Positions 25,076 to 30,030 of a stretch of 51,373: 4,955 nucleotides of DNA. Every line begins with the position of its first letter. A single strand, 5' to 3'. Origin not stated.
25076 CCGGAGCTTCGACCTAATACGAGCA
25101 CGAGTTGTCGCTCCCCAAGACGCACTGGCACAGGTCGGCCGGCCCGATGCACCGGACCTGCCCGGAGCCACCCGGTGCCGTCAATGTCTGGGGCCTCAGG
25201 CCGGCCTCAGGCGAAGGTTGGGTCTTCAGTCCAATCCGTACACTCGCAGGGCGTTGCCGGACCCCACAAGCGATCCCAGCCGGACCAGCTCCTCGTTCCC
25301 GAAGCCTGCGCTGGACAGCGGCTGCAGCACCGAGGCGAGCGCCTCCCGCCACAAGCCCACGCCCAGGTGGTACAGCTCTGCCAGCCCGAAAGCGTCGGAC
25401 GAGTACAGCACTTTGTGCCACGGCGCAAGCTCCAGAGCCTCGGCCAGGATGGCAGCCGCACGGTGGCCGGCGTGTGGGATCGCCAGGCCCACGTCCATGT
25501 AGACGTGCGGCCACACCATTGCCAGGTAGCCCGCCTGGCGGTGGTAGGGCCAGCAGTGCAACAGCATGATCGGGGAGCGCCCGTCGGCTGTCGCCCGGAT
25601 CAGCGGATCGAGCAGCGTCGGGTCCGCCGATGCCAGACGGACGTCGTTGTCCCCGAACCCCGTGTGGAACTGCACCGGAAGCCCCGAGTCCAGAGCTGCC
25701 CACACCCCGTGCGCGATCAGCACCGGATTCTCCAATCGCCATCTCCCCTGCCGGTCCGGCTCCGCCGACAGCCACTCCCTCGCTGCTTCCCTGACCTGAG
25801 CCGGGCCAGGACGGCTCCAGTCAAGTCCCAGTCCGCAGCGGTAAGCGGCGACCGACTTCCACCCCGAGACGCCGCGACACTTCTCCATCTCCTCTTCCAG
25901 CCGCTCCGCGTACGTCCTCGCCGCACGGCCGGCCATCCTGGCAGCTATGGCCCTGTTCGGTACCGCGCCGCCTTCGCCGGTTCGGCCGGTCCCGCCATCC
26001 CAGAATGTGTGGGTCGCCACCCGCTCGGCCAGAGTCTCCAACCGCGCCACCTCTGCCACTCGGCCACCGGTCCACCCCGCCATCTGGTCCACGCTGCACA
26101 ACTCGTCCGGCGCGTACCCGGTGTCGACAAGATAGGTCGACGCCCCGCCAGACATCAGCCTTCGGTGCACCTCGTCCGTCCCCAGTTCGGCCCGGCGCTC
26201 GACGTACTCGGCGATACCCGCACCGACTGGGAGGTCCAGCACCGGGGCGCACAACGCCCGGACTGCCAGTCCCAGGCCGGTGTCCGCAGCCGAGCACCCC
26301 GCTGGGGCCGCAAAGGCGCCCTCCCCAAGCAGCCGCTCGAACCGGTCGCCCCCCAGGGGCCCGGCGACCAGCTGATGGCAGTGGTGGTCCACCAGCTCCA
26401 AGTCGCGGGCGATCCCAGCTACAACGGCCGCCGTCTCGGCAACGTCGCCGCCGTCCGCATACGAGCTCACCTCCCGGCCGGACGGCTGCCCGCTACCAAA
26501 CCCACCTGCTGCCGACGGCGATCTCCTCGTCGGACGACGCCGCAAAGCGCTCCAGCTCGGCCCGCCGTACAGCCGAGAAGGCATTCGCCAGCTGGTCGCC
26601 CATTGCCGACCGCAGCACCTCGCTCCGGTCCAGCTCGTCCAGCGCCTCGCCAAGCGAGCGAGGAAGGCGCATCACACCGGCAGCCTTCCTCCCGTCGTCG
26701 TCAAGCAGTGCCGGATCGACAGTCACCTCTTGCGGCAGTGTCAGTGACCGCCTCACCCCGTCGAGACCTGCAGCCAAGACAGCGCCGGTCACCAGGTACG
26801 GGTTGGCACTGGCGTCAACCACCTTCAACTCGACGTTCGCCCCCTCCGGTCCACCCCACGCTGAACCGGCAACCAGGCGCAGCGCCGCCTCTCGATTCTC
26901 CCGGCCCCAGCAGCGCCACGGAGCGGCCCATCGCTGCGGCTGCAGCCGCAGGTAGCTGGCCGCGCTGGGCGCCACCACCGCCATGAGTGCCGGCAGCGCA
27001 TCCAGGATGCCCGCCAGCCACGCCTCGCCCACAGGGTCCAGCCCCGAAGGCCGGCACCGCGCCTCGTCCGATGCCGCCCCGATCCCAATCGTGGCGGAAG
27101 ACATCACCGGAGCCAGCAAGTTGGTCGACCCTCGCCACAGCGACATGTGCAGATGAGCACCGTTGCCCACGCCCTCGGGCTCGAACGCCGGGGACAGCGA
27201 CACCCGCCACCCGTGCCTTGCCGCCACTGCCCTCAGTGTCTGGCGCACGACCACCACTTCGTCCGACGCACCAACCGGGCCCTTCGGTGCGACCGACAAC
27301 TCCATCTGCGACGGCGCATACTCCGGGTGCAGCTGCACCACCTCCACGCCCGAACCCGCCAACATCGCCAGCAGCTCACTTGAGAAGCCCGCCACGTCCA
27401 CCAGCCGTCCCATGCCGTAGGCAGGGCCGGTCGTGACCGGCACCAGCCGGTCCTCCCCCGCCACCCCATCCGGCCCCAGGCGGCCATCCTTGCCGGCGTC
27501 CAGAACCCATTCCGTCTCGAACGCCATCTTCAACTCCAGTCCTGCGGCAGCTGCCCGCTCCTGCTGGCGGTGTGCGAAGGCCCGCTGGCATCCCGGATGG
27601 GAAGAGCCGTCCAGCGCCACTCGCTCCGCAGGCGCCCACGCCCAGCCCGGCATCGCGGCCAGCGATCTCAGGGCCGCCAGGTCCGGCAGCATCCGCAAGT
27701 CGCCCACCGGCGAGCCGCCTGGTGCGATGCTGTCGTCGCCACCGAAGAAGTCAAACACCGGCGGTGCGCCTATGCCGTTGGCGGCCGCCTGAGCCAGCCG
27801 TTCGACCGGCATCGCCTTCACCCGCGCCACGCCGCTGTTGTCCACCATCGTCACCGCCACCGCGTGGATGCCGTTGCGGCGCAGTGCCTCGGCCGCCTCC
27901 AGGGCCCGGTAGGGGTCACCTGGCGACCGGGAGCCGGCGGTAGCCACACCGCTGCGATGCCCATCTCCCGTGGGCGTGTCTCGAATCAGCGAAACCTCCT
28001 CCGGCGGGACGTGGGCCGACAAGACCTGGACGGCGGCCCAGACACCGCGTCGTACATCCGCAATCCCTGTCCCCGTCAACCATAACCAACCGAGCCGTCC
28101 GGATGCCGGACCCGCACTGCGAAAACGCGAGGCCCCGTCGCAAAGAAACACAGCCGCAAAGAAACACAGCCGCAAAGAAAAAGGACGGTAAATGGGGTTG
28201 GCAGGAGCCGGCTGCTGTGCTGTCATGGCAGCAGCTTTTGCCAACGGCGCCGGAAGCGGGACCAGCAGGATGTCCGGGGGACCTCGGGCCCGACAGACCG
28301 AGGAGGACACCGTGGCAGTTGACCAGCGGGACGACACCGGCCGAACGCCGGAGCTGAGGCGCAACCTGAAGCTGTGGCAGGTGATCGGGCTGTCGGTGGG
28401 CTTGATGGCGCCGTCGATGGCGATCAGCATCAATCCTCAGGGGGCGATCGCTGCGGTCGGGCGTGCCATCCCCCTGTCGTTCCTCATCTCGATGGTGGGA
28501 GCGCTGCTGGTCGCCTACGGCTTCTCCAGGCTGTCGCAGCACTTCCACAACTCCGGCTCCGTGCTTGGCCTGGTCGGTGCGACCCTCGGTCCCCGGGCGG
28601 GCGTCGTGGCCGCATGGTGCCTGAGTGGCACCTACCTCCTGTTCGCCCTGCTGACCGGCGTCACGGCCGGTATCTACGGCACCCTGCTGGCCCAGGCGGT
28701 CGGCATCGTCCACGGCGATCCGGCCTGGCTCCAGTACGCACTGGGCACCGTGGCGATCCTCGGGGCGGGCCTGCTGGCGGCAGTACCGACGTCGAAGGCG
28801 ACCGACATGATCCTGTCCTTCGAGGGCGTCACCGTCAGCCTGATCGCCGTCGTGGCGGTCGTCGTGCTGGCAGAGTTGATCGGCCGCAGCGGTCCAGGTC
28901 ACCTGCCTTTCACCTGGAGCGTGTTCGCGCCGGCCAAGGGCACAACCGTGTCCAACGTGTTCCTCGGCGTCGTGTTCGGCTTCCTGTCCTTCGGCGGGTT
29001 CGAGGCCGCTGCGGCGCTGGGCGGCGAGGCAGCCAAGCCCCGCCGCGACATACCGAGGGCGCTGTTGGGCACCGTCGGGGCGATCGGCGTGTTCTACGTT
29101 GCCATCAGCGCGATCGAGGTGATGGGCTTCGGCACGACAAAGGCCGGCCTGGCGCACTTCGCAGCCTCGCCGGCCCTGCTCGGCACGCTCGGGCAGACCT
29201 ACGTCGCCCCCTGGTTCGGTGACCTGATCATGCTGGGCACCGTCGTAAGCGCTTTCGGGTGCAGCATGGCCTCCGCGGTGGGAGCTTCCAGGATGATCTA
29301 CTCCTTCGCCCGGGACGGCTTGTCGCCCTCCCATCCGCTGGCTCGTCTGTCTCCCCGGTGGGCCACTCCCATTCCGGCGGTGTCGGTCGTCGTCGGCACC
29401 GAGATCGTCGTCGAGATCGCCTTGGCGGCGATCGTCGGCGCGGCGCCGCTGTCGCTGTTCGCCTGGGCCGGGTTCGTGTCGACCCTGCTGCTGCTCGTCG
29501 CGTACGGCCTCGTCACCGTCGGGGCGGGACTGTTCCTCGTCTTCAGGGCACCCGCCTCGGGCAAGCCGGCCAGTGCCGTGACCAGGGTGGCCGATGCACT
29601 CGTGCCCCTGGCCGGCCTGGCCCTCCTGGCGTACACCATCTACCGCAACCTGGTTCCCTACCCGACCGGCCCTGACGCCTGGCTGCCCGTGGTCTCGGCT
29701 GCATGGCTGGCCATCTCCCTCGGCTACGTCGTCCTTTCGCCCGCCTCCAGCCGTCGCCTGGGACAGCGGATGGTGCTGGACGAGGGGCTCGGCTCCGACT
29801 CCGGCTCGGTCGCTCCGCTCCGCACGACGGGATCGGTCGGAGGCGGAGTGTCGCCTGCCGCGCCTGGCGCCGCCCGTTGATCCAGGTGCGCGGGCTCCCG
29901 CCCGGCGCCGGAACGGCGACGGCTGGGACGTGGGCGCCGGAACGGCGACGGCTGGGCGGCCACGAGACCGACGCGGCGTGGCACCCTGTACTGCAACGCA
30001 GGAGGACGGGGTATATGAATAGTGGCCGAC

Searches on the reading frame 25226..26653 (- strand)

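Call 79: search_protein_families(library=pfam, max_evalue=0.0001, proteins=[window:25226-26653:-])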
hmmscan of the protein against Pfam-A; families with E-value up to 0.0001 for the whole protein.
window:25226-26653:- (475 aa): 1 family
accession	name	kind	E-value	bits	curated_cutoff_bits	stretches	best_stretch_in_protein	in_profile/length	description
PF04909.20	Amidohydro_2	-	2.6e-14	54.1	26.4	1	249-474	91-289/289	Amidohydrolase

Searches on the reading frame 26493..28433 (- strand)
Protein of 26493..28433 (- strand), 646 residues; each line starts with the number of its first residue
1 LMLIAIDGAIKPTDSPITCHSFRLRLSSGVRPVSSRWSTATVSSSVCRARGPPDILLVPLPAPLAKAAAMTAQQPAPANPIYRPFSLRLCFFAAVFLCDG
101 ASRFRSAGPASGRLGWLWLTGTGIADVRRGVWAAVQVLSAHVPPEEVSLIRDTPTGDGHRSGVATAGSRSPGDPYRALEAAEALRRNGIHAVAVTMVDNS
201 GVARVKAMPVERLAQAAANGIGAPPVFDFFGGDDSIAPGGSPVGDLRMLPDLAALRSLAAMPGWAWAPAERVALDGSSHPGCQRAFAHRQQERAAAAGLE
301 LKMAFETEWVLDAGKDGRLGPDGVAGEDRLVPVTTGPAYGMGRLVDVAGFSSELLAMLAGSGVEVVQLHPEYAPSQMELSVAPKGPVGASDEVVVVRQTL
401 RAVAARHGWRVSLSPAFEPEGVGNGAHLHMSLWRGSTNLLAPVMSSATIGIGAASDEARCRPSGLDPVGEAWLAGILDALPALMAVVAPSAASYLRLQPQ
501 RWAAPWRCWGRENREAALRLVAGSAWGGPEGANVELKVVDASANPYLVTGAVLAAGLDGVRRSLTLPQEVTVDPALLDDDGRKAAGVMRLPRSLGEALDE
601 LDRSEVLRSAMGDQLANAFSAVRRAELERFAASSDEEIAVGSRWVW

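Call 79: search_protein_families(library=pfam, max_evalue=0.0001, proteins=[window:26493-28433:-])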
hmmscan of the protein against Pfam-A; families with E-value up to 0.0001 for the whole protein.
window:26493-28433:- (646 aa): 2 families
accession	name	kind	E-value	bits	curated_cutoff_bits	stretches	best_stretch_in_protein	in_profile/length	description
PF00120.29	Gln-synt_C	-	2.2e-70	237.9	24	1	282-633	3-335/344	Glutamine synthetase, catalytic domain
PF16952.10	Gln-synt_N_2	-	8.1e-06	26.1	35.7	1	180-269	6-96/112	Glutamine synthetase N-terminal domain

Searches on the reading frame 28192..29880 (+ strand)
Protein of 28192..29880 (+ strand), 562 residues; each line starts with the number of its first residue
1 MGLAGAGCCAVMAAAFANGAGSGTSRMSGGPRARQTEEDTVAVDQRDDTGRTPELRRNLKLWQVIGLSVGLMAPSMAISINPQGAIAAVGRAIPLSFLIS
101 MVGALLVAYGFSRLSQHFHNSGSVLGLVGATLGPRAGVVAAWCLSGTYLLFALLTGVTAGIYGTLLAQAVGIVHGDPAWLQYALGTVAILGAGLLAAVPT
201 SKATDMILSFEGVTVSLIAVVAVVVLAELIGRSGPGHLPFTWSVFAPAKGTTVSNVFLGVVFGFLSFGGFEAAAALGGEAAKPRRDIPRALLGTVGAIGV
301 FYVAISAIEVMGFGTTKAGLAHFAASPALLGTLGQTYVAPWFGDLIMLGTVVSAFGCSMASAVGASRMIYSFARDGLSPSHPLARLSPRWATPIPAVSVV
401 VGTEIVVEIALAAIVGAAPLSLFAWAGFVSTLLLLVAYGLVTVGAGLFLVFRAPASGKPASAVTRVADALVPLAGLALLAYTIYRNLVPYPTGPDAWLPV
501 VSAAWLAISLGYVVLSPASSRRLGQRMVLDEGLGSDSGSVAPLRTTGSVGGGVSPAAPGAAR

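Call 79: search_protein_families(library=pfam, max_evalue=0.0001, proteins=[window:28192-29880:+])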
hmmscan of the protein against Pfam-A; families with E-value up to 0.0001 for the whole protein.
window:28192-29880:+ (562 aa): 2 families
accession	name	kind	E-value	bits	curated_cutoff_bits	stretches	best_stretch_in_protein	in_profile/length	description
PF13520.12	AA_permease_2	-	7.7e-32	111.2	27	1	59-498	1-415/427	Amino acid permease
PF00324.27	AA_permease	-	8.2e-29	101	24.6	1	84-515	21-453/470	Amino acid permease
